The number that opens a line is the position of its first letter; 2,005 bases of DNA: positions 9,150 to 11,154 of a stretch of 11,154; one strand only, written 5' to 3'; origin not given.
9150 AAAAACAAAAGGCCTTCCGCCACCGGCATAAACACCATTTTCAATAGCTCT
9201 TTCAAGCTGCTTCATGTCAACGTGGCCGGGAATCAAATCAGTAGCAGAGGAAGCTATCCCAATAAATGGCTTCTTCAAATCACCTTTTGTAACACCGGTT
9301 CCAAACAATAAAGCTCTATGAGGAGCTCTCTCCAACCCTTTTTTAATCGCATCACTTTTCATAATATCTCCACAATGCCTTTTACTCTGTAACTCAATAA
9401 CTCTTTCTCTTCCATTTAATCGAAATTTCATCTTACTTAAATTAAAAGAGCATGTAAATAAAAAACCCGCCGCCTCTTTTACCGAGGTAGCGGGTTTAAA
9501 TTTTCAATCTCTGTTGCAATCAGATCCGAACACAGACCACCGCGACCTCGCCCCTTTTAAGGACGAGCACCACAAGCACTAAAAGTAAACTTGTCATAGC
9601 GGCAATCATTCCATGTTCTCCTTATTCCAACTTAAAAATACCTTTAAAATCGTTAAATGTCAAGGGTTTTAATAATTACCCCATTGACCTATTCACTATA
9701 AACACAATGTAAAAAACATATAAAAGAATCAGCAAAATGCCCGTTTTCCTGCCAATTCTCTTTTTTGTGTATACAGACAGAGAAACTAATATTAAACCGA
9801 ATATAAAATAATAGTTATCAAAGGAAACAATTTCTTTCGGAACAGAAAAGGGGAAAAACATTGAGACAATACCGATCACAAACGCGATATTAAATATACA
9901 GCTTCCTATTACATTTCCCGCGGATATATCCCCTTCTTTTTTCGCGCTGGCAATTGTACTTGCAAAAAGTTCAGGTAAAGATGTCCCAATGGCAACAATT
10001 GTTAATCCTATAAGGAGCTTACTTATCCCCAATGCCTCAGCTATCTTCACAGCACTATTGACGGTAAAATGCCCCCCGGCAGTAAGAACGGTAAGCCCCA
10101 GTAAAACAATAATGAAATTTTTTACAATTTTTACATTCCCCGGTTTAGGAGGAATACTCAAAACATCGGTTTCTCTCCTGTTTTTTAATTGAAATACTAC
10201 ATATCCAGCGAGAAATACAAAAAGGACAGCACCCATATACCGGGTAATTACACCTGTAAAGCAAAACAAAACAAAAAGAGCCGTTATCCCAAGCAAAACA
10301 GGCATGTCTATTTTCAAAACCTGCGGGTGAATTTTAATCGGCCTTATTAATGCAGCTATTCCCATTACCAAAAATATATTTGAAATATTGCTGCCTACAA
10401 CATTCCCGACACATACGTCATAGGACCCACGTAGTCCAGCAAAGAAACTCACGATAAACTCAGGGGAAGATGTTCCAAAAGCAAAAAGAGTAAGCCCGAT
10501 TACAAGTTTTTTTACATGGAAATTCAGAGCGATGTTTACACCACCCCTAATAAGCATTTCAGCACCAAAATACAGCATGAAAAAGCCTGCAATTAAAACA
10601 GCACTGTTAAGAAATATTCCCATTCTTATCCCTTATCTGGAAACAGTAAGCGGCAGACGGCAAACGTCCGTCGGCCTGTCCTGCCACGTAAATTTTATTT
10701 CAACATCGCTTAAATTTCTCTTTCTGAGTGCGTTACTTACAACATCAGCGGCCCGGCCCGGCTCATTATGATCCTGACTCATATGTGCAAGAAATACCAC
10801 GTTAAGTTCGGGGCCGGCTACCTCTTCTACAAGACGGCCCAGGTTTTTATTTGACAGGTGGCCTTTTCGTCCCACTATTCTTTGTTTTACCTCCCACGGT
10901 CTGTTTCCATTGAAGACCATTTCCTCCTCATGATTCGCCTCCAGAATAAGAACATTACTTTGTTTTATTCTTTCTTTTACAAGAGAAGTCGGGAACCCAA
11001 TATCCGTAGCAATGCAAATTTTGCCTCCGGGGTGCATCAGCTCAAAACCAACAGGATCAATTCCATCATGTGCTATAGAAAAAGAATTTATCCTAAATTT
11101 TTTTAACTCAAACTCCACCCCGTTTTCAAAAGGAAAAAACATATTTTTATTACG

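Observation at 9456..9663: Unannotated Leu/Val/Ile leader peptide with terminator/antiterminator: ribosome-mediated attenuator in front of ilvD-ilvBN-ilvC-leuA-aroE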

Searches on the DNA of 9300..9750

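Call 5: search_rna_families(source=window, start=9300, end=9750, threshold=evalue, max_evalue=10, show_alignments=3)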
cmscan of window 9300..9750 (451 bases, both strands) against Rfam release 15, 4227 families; matches with E-value up to 10: 13.
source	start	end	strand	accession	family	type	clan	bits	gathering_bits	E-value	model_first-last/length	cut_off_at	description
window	9459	9609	-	RF02883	BcKCsr2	Gene; sRNA;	-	27.1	40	0.00029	1-129/129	no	Burkholderia sRNA 2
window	9457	9580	-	RF00513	Trp_leader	Cis-reg; leader;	-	26.6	41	0.0026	1-100/100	no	Tryptophan operon leader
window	9463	9530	-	RF02495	ohsC_RNA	Gene; antitoxin;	-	23.5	50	0.26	1-77/77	no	Oppression of Hydrophobic ORF by sRNA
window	9440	9497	+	RF01822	RsaJ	Gene; sRNA;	-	21.9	100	0.004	229-287/287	no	RNA Staph. aureus A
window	9458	9589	-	RF00515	PyrR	Cis-reg;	-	17.1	54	7.5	1-115/115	no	PyrR binding site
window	9501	9531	-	RF01348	CRISPR-DR38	Gene; CRISPR;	-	15.6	44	6.8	1-35/35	no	CRISPR RNA direct repeat element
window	9390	9461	-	RF00501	Rota_CRE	Cis-reg;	-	13.8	40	9.9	1-68/68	no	Rotavirus cis-acting replication element (CRE)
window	9374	9506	-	RF00125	IS128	Gene; sRNA;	-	13.3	80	3.2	1-209/209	no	IS128 RNA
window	9416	9498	+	RF01416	NrrF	Gene; antisense;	-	13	60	4.7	1-160/160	no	NrrF RNA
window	9457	9534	-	RF02278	Betaproteobacteria_toxic_sRNA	Gene; sRNA;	-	12.4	50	9.1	1-64/64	no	Betaproteobacteria toxic small RNA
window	9457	9524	-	RF02837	anti-hemB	Gene; sRNA;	-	11.6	49.5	5.6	1-81/81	no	Burkholderia RNA 7 (anti-hemB)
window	9500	9691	-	RF00168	Lysine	Cis-reg; riboswitch;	-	10.9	30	2.4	1-182/182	no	Lysine riboswitch aptamer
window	9439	9486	-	RF02172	RFPL3-AS1_2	Gene; lncRNA;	-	9.1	40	9.4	1-71/71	no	RFPL3 antisense RNA 1 conserved region 2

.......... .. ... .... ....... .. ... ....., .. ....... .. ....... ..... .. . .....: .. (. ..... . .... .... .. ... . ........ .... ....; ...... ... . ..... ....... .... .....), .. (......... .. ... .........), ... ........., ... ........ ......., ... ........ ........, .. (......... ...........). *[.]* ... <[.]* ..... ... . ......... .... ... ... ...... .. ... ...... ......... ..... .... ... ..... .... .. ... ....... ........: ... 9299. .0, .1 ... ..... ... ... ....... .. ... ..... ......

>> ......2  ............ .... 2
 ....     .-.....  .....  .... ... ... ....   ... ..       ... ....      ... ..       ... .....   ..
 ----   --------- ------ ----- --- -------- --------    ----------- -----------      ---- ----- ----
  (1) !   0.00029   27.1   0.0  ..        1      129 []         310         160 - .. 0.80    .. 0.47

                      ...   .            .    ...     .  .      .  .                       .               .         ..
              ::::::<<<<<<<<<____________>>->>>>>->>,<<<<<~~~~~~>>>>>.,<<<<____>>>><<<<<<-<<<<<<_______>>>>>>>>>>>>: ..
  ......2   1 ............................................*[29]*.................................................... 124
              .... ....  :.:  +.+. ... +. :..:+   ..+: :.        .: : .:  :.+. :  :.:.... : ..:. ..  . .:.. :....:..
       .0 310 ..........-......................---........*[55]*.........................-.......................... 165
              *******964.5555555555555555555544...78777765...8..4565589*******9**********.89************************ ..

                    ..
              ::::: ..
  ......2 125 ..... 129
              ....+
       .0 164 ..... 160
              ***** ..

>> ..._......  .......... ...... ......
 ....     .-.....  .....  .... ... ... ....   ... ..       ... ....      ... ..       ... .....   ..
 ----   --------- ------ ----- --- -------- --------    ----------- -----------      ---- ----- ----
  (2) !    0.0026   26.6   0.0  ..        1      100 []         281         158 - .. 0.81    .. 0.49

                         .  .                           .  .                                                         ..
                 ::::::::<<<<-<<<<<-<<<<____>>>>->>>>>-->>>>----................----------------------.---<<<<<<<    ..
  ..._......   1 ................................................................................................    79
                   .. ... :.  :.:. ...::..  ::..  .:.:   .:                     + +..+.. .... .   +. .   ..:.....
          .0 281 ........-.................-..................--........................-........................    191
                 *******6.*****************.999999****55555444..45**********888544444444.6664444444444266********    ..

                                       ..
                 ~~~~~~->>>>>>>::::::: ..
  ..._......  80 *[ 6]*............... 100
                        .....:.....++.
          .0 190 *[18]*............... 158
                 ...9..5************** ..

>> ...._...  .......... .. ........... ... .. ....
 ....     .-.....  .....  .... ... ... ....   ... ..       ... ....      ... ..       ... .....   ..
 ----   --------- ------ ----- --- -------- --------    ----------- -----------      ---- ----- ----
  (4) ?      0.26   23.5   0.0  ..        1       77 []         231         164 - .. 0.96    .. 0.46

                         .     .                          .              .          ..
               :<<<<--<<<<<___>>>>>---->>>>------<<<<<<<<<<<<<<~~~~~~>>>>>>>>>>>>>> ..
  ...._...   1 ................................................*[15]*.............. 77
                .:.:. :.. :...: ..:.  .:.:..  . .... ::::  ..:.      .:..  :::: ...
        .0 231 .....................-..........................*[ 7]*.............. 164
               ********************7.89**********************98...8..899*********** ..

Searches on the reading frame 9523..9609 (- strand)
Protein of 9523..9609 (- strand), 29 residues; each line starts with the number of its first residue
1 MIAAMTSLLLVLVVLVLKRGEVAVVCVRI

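Call 37: list_cluster_members(proteins=[window:9523-9609:-, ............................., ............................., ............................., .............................])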
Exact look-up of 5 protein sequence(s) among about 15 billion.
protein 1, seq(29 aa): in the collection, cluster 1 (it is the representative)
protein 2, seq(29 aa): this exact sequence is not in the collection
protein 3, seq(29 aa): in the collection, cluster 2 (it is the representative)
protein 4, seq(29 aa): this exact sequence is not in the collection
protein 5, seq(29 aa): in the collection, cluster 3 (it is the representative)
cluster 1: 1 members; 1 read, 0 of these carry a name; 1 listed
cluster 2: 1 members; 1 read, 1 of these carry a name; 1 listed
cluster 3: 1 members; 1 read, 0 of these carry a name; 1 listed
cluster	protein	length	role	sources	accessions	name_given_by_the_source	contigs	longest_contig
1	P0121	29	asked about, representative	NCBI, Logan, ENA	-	-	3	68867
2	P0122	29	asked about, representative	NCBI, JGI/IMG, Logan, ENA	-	hypothetical protein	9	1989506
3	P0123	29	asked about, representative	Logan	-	-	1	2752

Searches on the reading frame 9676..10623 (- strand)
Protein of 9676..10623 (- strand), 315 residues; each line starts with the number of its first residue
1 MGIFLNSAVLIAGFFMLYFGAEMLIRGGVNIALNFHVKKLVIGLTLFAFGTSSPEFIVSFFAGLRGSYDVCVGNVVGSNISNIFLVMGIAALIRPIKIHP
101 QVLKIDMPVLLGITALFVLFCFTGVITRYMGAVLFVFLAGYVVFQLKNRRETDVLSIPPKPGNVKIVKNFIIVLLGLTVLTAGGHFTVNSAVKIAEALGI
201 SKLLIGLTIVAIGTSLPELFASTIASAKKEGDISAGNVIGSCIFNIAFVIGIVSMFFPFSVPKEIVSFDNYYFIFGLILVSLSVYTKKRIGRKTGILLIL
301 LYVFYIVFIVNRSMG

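Call 19: search_protein_families(library=ncbifam, proteins=[window:9676-10623:-], max_evalue=0.00001)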
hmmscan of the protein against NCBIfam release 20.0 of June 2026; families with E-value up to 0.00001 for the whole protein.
window:9676-10623:- (315 aa): 6 families
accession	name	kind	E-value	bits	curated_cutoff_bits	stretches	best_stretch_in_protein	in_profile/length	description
TIGR00367.1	TIGR00367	hypoth_equivalog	1.2e-64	218.4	179.65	1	7-305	5-312/312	calcium/sodium antiporter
NF008005.0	PRK10734.1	equivalog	1.1e-57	195.7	432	1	4-309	2-316/325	calcium/sodium antiporter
TIGR00378.1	cax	equivalog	3.6e-14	52.7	211.15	1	126-303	161-342/349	calcium/proton exchanger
TIGR00845.1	caca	equivalog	1.4e-12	46.3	679.85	2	36-124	778-869/921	sodium/calcium exchanger 1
TIGR00927.1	2A1904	subfamily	2.1e-12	45.6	710.1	1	168-308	1045-1194/1209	K+-dependent Na+/Ca+ exchanger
TIGR00846.1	caca2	superfamily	1.2e-08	34.2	317.45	1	129-307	188-369/372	calcium/proton exchanger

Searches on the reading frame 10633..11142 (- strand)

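Call 19: search_protein_families(library=ncbifam, proteins=[window:10633-11142:-], max_evalue=0.00001)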
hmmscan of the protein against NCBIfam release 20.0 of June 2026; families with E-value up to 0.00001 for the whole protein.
window:10633-11142:- (169 aa): 0 families

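Call 55: search_protein_families(library=pfam, proteins=[window:10633-11142:-], max_evalue=0.001)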
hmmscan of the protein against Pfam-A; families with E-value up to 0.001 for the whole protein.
window:10633-11142:- (169 aa): 1 family
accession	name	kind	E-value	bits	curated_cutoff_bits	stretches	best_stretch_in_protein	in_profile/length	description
PF12706.13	Lactamase_B_2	-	5.2e-05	23.4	27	1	4-111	89-193/200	Beta-lactamase superfamily domain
